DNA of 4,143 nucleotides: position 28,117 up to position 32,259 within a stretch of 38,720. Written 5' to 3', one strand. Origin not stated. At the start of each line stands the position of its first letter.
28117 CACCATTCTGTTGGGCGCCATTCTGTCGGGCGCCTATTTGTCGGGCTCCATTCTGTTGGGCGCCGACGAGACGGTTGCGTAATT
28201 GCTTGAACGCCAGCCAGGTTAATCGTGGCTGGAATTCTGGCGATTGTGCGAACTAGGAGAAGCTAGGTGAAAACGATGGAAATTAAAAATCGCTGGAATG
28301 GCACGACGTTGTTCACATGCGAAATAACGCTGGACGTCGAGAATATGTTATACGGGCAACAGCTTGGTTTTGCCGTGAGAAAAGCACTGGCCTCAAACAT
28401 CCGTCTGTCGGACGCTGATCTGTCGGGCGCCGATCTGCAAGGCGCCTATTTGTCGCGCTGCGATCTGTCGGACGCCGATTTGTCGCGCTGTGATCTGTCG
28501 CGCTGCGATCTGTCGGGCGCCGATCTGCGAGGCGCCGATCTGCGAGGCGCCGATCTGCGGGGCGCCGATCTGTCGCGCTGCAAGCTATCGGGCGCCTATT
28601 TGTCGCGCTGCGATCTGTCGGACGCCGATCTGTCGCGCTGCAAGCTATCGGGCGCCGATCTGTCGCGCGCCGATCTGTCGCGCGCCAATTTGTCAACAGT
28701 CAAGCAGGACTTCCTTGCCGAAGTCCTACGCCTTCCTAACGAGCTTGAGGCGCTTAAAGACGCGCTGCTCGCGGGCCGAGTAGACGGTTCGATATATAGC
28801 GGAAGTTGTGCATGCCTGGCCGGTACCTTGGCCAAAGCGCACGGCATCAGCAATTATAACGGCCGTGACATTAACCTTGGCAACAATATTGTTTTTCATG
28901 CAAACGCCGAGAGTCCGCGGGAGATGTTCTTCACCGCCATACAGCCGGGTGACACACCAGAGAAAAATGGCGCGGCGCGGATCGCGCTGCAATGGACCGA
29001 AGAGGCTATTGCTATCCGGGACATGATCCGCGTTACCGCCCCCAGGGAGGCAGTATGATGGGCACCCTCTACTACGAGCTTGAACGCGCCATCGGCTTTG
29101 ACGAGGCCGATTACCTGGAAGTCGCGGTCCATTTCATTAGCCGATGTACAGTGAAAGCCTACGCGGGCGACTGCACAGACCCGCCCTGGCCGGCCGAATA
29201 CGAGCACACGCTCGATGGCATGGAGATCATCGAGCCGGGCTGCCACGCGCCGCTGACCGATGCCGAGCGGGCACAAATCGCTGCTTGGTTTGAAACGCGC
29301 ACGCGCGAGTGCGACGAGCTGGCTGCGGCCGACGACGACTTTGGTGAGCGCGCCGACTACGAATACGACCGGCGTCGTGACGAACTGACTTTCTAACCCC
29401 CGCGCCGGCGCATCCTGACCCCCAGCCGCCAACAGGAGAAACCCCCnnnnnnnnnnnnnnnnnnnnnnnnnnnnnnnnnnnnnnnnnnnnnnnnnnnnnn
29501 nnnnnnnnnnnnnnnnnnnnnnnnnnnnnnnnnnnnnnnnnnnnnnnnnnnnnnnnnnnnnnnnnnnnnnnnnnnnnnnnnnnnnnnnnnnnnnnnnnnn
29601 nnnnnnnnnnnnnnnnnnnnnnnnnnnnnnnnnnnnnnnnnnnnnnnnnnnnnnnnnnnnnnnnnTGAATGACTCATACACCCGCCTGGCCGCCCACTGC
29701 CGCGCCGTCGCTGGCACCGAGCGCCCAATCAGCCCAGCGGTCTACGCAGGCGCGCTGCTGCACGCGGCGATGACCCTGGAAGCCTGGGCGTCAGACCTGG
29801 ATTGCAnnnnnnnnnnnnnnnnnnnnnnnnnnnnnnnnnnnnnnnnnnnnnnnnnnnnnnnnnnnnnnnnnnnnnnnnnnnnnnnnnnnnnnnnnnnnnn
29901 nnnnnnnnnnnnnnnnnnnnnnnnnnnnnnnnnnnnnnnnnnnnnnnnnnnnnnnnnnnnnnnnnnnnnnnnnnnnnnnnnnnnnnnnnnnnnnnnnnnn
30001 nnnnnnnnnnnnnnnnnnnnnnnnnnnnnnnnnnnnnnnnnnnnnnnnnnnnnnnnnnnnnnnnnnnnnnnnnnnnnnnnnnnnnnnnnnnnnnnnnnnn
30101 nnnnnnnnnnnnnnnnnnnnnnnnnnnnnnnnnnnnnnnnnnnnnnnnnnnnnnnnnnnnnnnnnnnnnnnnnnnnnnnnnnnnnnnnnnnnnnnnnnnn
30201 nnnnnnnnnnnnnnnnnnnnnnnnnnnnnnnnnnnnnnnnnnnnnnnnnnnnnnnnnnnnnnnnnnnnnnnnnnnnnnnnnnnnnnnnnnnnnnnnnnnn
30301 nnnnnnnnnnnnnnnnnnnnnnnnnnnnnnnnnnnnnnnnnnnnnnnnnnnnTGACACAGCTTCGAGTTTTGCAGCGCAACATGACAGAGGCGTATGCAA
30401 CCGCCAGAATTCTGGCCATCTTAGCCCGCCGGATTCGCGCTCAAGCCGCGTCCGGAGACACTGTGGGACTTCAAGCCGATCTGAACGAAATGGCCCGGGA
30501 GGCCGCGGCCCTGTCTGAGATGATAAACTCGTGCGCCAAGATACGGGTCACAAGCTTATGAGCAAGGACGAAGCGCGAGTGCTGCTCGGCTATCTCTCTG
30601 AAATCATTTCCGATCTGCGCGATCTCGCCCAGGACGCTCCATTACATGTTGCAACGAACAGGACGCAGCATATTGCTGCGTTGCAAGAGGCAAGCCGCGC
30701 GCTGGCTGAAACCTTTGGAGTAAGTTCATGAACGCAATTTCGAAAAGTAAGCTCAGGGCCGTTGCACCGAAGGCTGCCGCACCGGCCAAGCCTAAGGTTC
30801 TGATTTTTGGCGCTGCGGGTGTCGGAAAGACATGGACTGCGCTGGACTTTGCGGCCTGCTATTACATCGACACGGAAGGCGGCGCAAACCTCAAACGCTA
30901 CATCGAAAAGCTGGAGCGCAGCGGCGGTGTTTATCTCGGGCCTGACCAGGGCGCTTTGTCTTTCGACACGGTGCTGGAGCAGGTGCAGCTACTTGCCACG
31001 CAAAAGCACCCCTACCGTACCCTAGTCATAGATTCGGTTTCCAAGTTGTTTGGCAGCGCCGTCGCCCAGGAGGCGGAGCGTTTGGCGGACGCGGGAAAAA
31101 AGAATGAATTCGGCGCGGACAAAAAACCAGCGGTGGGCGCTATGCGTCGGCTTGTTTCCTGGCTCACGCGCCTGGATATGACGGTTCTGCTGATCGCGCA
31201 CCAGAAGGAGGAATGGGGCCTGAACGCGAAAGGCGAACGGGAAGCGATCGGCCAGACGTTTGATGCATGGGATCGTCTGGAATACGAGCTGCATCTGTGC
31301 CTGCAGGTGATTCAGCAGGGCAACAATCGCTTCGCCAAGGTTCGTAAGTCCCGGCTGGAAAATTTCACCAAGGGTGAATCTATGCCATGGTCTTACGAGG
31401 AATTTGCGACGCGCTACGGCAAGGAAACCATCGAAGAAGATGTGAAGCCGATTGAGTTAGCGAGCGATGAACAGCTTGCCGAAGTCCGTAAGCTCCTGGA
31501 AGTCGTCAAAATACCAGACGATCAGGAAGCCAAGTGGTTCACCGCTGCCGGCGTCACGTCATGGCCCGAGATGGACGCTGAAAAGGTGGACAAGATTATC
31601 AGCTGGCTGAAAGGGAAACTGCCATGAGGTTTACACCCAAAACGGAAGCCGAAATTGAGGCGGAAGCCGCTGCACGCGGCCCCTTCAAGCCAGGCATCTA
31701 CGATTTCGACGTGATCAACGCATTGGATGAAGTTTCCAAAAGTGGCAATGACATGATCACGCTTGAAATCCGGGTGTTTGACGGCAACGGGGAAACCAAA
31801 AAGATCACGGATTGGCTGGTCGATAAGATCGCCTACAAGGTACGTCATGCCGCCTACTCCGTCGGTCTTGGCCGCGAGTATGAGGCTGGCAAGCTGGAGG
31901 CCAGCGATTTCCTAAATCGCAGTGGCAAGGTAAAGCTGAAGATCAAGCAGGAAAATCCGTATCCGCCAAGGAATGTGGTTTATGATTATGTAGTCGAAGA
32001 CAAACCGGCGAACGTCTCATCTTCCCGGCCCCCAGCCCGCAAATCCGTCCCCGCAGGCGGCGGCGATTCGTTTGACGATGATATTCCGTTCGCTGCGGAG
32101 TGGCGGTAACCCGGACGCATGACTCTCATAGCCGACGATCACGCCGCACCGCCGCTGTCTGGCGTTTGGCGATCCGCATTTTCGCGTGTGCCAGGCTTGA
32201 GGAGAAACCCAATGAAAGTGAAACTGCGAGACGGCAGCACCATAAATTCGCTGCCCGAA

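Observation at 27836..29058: Two paralogous pentapeptide-repeat (DNA-mimic-type) proteins are the first genes of the early-right operon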

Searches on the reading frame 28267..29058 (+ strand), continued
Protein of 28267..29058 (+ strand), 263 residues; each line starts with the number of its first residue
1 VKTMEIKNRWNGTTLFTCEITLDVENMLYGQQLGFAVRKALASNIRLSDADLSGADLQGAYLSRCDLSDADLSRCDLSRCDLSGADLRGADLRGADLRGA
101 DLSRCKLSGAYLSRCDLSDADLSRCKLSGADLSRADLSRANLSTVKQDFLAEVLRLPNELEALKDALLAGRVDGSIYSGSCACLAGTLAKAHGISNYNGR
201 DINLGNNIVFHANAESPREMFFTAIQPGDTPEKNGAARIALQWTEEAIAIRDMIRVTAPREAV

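Call 111: find_encoding_contigs(protein=P0001, flank=3000, max_places=2)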
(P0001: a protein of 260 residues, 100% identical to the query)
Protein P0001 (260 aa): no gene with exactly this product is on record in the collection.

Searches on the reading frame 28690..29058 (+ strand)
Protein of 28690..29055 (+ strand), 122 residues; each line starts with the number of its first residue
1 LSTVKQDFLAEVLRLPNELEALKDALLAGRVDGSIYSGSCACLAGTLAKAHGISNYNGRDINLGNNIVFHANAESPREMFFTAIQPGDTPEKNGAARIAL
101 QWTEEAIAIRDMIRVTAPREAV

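Call 10: search_protein_families(library=ncbifam, proteins=[window:28708-29058:+], max_evalue=0.1)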
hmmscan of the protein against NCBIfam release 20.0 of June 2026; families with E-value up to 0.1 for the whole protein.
window:28708-29058:+ (116 aa): 0 families

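Call 12: search_solved_structures(query=window:28708-29055:+, max_evalue=10)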
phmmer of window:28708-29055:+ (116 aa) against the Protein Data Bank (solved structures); distinct sequences matched with E-value up to 10: 0.

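Call 44: predict_structure(alignment_id=A3)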
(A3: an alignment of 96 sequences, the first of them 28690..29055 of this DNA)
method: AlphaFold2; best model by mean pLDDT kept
length: 122 residues; sequences in the alignment: 96
mean_pLDDT: 86.1   pTM: 0.81
mean pLDDT of the five models: 86.1, 83.7, 83.4, 82.3, 78.4
residues with pLDDT >= 90: 59; 70-90: 48; 50-70: 9; < 50: 6
segments of 3 or more residues with pLDDT < 50: 35-39
pLDDT, mean of each block of 10 residues (from residue 1): 90 94 94 56 85 83 88 89 90 95 97 80 49
secondary structure, 60 per line:
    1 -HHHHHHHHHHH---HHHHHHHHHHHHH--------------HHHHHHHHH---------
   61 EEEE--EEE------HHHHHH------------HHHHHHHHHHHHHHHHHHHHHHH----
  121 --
elements in order: H2-12 H16-28 H43-51 E61-64 E67-69 H76-81 H94-116

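Call 51: fold_search(model_id=the predicted structure, library=pdb)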
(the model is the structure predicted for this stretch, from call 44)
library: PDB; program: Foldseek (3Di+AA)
matches with E <= 10: 5; with E <= 0.001: 0
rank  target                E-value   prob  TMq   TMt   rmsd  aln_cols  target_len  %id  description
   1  7wjg_B                2.5e+00  0.04  0.21  0.14  18.9       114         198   14  Streptococcus mutans BusR transcriptional factor (released 2023-01-11)
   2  7pg7                  7.1e+00  0.01  0.19  0.10  10.0       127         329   14  10-decarboxylase TamK from Streptomyces tsukubaensis (released 2022-08-24)
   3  4ham                  8.4e+00  0.04  0.19  0.17  13.2        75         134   17  Crystal Structure of Transcriptional Antiterminator from Listeria monocytogenes EGD-e (released 2012-10-17)
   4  2du9                  8.4e+00  0.01  0.15  0.16  13.4       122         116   16  crystal structure of the transcriptional factor from C.glutamicum (released 2007-07-24)
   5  7dwq_A                9.4e+00  0.02  0.27  0.08  12.4       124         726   15  Photosystem I from a chlorophyll d-containing cyanobacterium Acaryochloris marina (released 2021-06-02)

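Call 52: fold_search(model_id=the predicted structure, library=viral)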
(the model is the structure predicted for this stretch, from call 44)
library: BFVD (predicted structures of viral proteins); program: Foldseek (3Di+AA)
matches with E <= 10: 17; with E <= 0.001: 0
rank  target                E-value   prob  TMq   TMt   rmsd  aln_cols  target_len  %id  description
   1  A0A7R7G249            3.1e+00  0.03  0.19  0.15  14.8       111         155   11  (no name in the UniProt tables at hand)
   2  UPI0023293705         3.9e+00  0.04  0.29  0.28  11.6       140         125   13  (no name look-up for this kind of identifier)
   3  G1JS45                4.9e+00  0.06  0.36  0.39   8.2       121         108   13  (no name in the UniProt tables at hand)
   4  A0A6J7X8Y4            4.9e+00  0.03  0.26  0.13  11.5       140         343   16  Uncharacterized protein [uncultured Caudovirales phage]
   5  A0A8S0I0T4            5.9e+00  0.03  0.25  0.19  13.4       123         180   13  (no name in the UniProt tables at hand)
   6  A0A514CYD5            6.2e+00  0.02  0.19  0.15  12.6       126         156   15  (no name in the UniProt tables at hand)
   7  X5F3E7                7.4e+00  0.03  0.25  0.31  12.5       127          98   15  Minor capsid protein VP2 (Fragment) [Merkel cell polyomavirus]
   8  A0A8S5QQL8            7.4e+00  0.01  0.17  0.08  10.9        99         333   17  Uncharacterized protein [Myoviridae sp. ctgXL3]
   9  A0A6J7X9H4            7.8e+00  0.03  0.30  0.14   9.6       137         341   10  Uncharacterized protein [uncultured Caudovirales phage]
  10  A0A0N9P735            7.8e+00  0.01  0.16  0.08   8.7        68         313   19  Glycosyltransferase [Acidianus bottle-shaped virus 3 strain ABV3]
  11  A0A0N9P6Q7            8.3e+00  0.03  0.26  0.18   9.1       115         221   13  (no name in the UniProt tables at hand)
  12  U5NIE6                8.3e+00  0.02  0.21  0.05  12.0       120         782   12  ORF44 [Retroperitoneal fibromatosis-associated herpesvirus]
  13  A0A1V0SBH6            8.3e+00  0.01  0.19  0.17  15.1       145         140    9  Uncharacterized protein [Catovirus CTV1]
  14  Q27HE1                8.8e+00  0.03  0.24  0.19  11.3       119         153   18  Gag protein (Fragment) [Feline immunodeficiency virus]
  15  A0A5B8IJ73            9.3e+00  0.01  0.17  0.15  14.8        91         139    9  Uncharacterized protein [Mimiviridae sp. ChoanoV1]
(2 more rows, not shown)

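Call 64: search_dna_similar(query=window:28690-29055:+, collection=phages, mode=protein, max_rows=40, max_evalue=0.001)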
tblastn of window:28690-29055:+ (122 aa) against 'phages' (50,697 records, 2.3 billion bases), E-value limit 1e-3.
Records with a match: 1; places in all: 1; records where one place covers at least 80% of the query: 1.
Best place of each record, by identity: <60% 1.
By first word of the organism name: Bordetella 1.
By host as written in the record: Bordetella avium 1.
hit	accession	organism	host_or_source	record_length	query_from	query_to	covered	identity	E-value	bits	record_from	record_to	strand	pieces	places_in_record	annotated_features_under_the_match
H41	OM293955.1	Bordetella phage vB_BaM-IFTN6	Bordetella avium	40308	1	108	89%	42.6%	6e-19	86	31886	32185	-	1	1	pentapeptide repeat family protein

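Call 72: search_protein_representatives(protein=window:28690-29055:+)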
Query: 122 residues. Proteins with E-value up to 0.001 (for the whole library): 867; up to 1e-10: 302; up to 1e-30: 18. The best 150 are listed.
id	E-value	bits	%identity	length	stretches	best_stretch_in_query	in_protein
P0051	6.9e-45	168.2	70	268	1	3-117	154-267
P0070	3.1e-42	159.7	66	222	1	1-117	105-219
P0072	1.7e-41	157.3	67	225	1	2-118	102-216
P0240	6.1e-40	152.3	63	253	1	4-117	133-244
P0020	1.8e-39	150.8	59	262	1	1-118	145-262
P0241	3.0e-39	150.0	65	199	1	2-110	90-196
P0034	3.7e-39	149.8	62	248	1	3-119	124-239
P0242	8.2e-39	148.6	62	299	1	3-115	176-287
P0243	6.0e-37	142.6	63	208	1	1-120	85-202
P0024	3.2e-36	140.3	63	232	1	4-119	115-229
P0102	5.4e-36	139.6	56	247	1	3-119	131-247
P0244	3.2e-34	133.9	59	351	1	1-116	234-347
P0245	4.0e-34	133.5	60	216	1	2-115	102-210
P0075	1.0e-33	132.2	58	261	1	3-117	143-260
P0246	4.8e-33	130.1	57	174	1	5-117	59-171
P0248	7.2e-31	123.1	56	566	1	3-116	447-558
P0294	1.3e-15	73.9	40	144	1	4-118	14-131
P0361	2.0e-13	66.8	44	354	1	2-108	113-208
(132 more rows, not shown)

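Call 74: search_protein_families(library=pfam, proteins=[P0294, P0248, P0243, P0361], max_evalue=0.01)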
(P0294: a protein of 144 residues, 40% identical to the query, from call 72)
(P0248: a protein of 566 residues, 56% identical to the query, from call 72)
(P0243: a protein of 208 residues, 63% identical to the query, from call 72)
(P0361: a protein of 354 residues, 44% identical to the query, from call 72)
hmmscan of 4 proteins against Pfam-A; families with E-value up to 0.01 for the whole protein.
P0294 (144 aa): 0 families

P0248 (566 aa): 8 families
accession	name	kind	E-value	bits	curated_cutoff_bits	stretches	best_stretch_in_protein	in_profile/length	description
PF00805.28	Pentapeptide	-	6.8e-49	163.4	20.2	4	373-412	1-40/40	Pentapeptide repeats (8 copies)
PF00580.27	UvrD-helicase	-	2.9e-41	142.4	23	2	3-119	1-123/271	UvrD/REP helicase N-terminal domain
PF13245.12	AAA_19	-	1.5e-14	54.7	25.1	1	7-218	1-133/134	AAA domain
PF13576.12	Pentapeptide_3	-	2.5e-11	44.1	27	2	371-413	2-47/48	Pentapeptide repeats (9 copies)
PF13599.13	Pentapeptide_4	-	4.6e-09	36.6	38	1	373-446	1-74/78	Pentapeptide repeat region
PF13361.12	UvrD_C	-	0.00022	21.2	25.6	1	236-300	1-65/350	UvrD-like helicase C-terminal domain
PF13604.12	AAA_30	-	0.0004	20.6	27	0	3-68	2-67/191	AAA domain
PF25296.1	Decapeptide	-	0.0015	18.8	45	0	318-385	5-72/74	Decapeptide repeat region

P0243 (208 aa): 0 families

P0361 (354 aa): 3 families
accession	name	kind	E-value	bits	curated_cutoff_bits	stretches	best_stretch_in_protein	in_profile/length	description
PF00805.28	Pentapeptide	-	4.4e-45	151.2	20.2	4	75-112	1-38/40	Pentapeptide repeats (8 copies)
PF13576.12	Pentapeptide_3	-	2.2e-10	41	27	1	69-105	9-47/48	Pentapeptide repeats (9 copies)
PF13599.13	Pentapeptide_4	-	3.1e-10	40.4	38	2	25-92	11-78/78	Pentapeptide repeat region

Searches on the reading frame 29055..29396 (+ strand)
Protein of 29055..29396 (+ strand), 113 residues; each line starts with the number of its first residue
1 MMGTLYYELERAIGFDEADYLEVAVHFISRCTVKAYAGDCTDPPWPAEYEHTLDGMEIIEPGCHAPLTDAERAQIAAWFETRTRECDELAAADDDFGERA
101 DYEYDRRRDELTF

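Call 7: search_protein_families(library=pfam, proteins=[window:29055-29396:+], max_evalue=0.01)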
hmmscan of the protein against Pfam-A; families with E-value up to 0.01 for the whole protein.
window:29055-29396:+ (113 aa): 0 families

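Call 8: search_protein_families(library=phrogs, proteins=[window:29055-29396:+], max_evalue=0.01)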
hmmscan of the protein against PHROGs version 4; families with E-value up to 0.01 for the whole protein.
window:29055-29396:+ (113 aa): 0 families

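Call 10: search_protein_families(library=ncbifam, proteins=[window:29055-29396:+], max_evalue=0.1)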
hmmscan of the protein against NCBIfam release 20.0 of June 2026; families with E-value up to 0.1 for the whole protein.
window:29055-29396:+ (113 aa): 0 families

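Call 22: search_protein_families(library=padloc, proteins=[window:29055-29396:+], max_evalue=0.01)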
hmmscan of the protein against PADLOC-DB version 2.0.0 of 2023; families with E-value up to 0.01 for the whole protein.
window:29055-29396:+ (113 aa): 0 families

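Call 109: search_dna_similar(query=window:29055-29393:+, collection=phages, mode=protein, max_evalue=0.001, max_rows=10)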
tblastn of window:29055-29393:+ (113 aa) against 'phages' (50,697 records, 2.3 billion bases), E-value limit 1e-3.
No match.

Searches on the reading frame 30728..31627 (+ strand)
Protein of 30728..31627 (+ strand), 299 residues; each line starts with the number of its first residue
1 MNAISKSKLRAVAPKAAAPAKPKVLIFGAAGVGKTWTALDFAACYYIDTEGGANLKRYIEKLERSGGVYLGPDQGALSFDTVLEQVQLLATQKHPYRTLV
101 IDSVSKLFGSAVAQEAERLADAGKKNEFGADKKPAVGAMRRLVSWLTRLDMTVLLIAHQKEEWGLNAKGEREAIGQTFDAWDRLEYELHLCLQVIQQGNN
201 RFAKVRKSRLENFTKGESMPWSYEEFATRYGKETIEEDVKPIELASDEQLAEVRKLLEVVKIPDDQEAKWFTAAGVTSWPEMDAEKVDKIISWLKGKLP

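Call 7: search_protein_families(library=pfam, proteins=[window:30728-31627:+], max_evalue=0.01)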
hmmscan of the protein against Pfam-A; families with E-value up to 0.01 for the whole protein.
window:30728-31627:+ (299 aa): 3 families
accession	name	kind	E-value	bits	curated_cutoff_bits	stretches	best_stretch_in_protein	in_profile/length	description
PF13479.12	AAA_24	-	1.7e-19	70.8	27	1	21-207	2-185/195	AAA domain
PF13481.12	AAA_25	-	3e-06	27.4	27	0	23-46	35-58/195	AAA domain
PF06745.19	ATPase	-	0.0037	17.1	26.6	0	20-42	18-40/231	KaiC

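Call 8: search_protein_families(library=phrogs, proteins=[window:30728-31627:+], max_evalue=0.01)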
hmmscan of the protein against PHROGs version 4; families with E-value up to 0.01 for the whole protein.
window:30728-31627:+ (299 aa): 3 families
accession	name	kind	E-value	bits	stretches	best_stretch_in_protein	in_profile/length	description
phrog_1366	-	unknown function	3.4e-21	77.1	1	17-253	10-251/307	-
phrog_124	-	DNA, RNA and nucleotide metabolism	9.1e-18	65.8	1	16-162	38-174/382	Sak4-like ssDNA annealing protein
phrog_97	-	other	5e-07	30.3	1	24-166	76-228/506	UvsX-like recombinase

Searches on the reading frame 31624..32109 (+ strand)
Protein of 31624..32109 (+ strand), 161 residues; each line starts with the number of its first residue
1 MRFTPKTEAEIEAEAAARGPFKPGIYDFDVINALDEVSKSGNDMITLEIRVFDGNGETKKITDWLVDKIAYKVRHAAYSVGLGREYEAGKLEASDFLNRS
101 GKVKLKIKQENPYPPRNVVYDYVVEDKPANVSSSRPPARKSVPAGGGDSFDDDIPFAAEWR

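Call 7: search_protein_families(library=pfam, proteins=[window:31624-32109:+], max_evalue=0.01)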
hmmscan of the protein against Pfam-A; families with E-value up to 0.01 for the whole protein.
window:31624-32109:+ (161 aa): 1 family
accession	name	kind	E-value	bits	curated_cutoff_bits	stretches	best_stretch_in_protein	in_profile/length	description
PF05037.18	DUF669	-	0.00098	19.7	21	1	16-61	9-55/138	Protein of unknown function (DUF669)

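Call 8: search_protein_families(library=phrogs, proteins=[window:31624-32109:+], max_evalue=0.01)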
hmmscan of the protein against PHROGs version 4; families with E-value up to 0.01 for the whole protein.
window:31624-32109:+ (161 aa): 1 family
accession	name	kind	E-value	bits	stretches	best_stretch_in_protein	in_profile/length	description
phrog_378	-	DNA, RNA and nucleotide metabolism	1.8e-05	26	1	13-156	12-163/163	single strand DNA binding protein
